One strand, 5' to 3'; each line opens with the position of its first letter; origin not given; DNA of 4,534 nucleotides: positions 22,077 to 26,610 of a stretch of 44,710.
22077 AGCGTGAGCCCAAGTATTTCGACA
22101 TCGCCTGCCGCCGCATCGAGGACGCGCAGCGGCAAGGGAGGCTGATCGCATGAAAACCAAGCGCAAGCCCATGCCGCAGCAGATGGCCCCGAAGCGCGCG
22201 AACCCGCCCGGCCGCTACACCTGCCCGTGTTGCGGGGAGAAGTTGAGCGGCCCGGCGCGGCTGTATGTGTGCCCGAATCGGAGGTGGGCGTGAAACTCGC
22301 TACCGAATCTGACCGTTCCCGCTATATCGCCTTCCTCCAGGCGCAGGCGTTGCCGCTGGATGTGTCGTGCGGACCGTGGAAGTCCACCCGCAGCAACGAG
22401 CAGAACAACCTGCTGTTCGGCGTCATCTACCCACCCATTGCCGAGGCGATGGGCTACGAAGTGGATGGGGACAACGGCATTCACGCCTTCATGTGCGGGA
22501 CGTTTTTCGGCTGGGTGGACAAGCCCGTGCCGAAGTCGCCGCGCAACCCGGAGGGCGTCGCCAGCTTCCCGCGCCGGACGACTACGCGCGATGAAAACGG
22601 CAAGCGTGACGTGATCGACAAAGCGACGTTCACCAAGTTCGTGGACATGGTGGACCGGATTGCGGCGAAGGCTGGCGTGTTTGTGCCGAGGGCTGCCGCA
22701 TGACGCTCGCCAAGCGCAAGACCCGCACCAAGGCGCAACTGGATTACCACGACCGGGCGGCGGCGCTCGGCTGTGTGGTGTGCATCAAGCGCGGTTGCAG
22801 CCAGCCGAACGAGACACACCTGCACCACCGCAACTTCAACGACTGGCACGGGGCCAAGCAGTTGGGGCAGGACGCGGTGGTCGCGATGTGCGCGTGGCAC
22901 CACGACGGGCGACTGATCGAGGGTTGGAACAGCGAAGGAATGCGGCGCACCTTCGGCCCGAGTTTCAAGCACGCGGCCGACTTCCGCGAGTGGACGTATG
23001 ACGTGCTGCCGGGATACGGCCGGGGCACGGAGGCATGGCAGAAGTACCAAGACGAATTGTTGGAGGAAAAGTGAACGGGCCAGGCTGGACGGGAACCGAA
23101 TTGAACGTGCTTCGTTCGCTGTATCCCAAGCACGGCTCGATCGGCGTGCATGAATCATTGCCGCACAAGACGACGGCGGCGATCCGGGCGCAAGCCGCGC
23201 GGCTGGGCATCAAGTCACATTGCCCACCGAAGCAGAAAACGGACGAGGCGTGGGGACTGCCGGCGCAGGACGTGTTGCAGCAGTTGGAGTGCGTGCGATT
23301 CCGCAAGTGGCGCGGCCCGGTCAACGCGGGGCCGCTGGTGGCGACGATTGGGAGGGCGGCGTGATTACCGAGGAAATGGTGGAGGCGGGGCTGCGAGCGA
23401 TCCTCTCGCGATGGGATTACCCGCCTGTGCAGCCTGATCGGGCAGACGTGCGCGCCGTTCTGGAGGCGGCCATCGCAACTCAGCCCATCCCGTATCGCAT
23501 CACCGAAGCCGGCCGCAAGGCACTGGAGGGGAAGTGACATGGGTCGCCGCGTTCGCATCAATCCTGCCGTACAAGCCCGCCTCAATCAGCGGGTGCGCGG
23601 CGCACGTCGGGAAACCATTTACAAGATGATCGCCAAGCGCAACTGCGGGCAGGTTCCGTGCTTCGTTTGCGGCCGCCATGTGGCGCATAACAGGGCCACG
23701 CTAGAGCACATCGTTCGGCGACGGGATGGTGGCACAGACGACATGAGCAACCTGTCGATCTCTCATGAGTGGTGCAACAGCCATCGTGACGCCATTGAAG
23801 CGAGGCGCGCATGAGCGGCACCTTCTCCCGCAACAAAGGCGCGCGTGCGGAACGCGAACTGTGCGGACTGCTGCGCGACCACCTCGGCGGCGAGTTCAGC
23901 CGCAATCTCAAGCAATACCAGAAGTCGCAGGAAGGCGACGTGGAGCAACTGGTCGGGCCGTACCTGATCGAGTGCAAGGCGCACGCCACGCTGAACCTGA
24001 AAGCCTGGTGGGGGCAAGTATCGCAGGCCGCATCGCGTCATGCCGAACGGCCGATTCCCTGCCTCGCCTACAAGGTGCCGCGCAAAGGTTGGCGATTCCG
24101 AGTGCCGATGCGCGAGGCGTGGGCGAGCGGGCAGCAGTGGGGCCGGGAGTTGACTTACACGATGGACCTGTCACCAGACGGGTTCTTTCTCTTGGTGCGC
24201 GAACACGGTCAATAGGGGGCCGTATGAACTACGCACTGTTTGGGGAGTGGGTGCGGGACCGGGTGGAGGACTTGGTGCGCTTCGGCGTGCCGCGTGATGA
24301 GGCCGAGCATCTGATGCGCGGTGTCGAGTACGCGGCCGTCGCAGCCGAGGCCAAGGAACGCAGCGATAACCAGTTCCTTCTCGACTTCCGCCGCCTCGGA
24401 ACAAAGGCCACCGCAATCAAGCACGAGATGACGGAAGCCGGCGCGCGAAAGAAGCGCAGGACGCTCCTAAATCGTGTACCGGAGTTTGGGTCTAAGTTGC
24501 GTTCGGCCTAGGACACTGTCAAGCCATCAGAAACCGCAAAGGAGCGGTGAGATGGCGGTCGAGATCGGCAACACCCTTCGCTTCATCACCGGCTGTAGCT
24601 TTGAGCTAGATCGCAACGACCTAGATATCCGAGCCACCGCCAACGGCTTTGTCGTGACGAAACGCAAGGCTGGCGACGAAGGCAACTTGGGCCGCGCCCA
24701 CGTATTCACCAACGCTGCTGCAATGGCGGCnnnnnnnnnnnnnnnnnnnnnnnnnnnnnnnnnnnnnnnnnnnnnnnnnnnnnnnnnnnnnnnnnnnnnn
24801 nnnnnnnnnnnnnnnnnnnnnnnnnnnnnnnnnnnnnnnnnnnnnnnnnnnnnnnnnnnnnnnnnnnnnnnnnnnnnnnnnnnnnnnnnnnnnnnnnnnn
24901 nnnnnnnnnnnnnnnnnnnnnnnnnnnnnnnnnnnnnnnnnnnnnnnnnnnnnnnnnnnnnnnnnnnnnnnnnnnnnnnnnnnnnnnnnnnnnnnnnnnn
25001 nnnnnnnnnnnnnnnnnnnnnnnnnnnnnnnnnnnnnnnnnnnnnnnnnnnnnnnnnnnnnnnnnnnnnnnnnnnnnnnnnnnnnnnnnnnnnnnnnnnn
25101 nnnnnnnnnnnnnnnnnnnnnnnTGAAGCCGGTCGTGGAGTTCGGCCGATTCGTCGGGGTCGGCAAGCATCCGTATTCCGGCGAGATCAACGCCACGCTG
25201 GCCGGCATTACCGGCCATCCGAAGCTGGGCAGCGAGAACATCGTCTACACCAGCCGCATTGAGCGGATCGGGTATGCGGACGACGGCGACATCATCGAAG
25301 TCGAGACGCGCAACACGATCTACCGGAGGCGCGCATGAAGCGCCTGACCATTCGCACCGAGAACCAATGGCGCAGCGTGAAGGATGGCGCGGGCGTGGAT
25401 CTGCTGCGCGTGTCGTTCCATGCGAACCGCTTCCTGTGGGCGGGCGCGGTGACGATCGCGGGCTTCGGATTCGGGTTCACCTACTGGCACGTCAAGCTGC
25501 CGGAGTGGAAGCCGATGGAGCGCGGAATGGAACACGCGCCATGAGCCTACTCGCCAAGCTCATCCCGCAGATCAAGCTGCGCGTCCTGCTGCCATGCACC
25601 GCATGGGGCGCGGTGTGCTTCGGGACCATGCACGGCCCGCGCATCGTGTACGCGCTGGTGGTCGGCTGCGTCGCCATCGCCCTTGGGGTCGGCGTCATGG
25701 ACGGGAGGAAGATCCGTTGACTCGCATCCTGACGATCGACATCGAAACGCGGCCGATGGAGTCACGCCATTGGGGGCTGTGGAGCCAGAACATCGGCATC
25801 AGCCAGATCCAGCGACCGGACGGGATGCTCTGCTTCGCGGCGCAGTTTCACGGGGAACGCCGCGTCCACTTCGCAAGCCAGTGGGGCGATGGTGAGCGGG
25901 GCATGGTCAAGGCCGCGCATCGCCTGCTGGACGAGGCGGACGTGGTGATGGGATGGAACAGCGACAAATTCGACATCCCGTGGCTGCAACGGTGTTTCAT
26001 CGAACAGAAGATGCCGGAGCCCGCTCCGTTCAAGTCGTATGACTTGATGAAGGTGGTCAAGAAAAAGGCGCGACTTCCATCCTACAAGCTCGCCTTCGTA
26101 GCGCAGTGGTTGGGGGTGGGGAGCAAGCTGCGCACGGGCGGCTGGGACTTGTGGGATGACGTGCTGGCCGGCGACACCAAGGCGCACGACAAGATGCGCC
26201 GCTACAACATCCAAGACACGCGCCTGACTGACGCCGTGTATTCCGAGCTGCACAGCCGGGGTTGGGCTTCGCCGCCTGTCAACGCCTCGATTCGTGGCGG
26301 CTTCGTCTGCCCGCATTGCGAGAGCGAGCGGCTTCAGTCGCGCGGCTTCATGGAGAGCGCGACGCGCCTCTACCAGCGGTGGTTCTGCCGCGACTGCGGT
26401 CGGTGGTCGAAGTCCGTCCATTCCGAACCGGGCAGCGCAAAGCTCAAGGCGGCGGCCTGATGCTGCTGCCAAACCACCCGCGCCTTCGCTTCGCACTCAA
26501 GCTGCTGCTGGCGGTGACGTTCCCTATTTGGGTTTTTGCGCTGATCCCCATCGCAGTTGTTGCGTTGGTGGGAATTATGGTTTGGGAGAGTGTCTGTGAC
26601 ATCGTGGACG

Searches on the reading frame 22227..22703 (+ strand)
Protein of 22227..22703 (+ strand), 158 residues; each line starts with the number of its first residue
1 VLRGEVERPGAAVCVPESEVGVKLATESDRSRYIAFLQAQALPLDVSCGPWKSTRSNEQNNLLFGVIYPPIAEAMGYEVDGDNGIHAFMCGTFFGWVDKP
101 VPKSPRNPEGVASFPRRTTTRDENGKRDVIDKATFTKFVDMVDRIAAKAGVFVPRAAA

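Call 71: search_protein_families(library=phrogs, proteins=[window:22227-22703:+], max_evalue=0.001)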
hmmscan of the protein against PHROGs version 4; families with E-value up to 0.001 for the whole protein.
window:22227-22703:+ (158 aa): 1 family
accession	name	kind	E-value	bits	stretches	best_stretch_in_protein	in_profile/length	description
phrog_72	-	DNA, RNA and nucleotide metabolism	0.00028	22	1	27-151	17-140/161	NinB/ Orf homologous recombination mediator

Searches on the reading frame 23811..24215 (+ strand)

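Call 71: search_protein_families(library=phrogs, proteins=[window:23811-24215:+], max_evalue=0.001)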
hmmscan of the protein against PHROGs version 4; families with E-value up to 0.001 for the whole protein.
window:23811-24215:+ (134 aa): 1 family
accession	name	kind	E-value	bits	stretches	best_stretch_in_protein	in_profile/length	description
phrog_244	-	DNA, RNA and nucleotide metabolism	4.3e-20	73.8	1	1-102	3-105/186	RusA-like Holliday junction resolvase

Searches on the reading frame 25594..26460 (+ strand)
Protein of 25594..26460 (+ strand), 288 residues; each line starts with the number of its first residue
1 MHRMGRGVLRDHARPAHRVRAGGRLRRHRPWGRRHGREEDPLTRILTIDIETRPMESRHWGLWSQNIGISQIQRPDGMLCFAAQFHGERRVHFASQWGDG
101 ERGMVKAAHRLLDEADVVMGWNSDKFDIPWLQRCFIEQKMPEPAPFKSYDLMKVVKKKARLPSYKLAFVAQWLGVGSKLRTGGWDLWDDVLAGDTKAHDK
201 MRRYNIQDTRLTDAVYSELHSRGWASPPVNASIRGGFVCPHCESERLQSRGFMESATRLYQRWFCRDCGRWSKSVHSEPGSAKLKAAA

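Call 71: search_protein_families(library=phrogs, proteins=[window:25594-26460:+], max_evalue=0.001)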
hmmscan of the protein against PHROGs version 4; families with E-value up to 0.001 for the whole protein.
window:25594-26460:+ (288 aa): 5 families
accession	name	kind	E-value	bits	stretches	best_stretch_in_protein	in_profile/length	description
phrog_403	-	DNA, RNA and nucleotide metabolism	1.5e-69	235.3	1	35-277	57-306/321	DNA polymerase exonuclease subunit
phrog_17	-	DNA, RNA and nucleotide metabolism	2.4e-12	46.7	1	38-223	665-828/1445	DNA polymerase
phrog_262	-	DNA, RNA and nucleotide metabolism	1.2e-08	34.5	0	96-131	177-214/856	DNA polymerase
phrog_192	-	DNA, RNA and nucleotide metabolism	1.9e-07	31.7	1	108-177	181-248/397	DNA polymerase exonuclease subunit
phrog_2062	-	DNA, RNA and nucleotide metabolism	1.4e-06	28.2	0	100-133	182-217/502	DNA polymerase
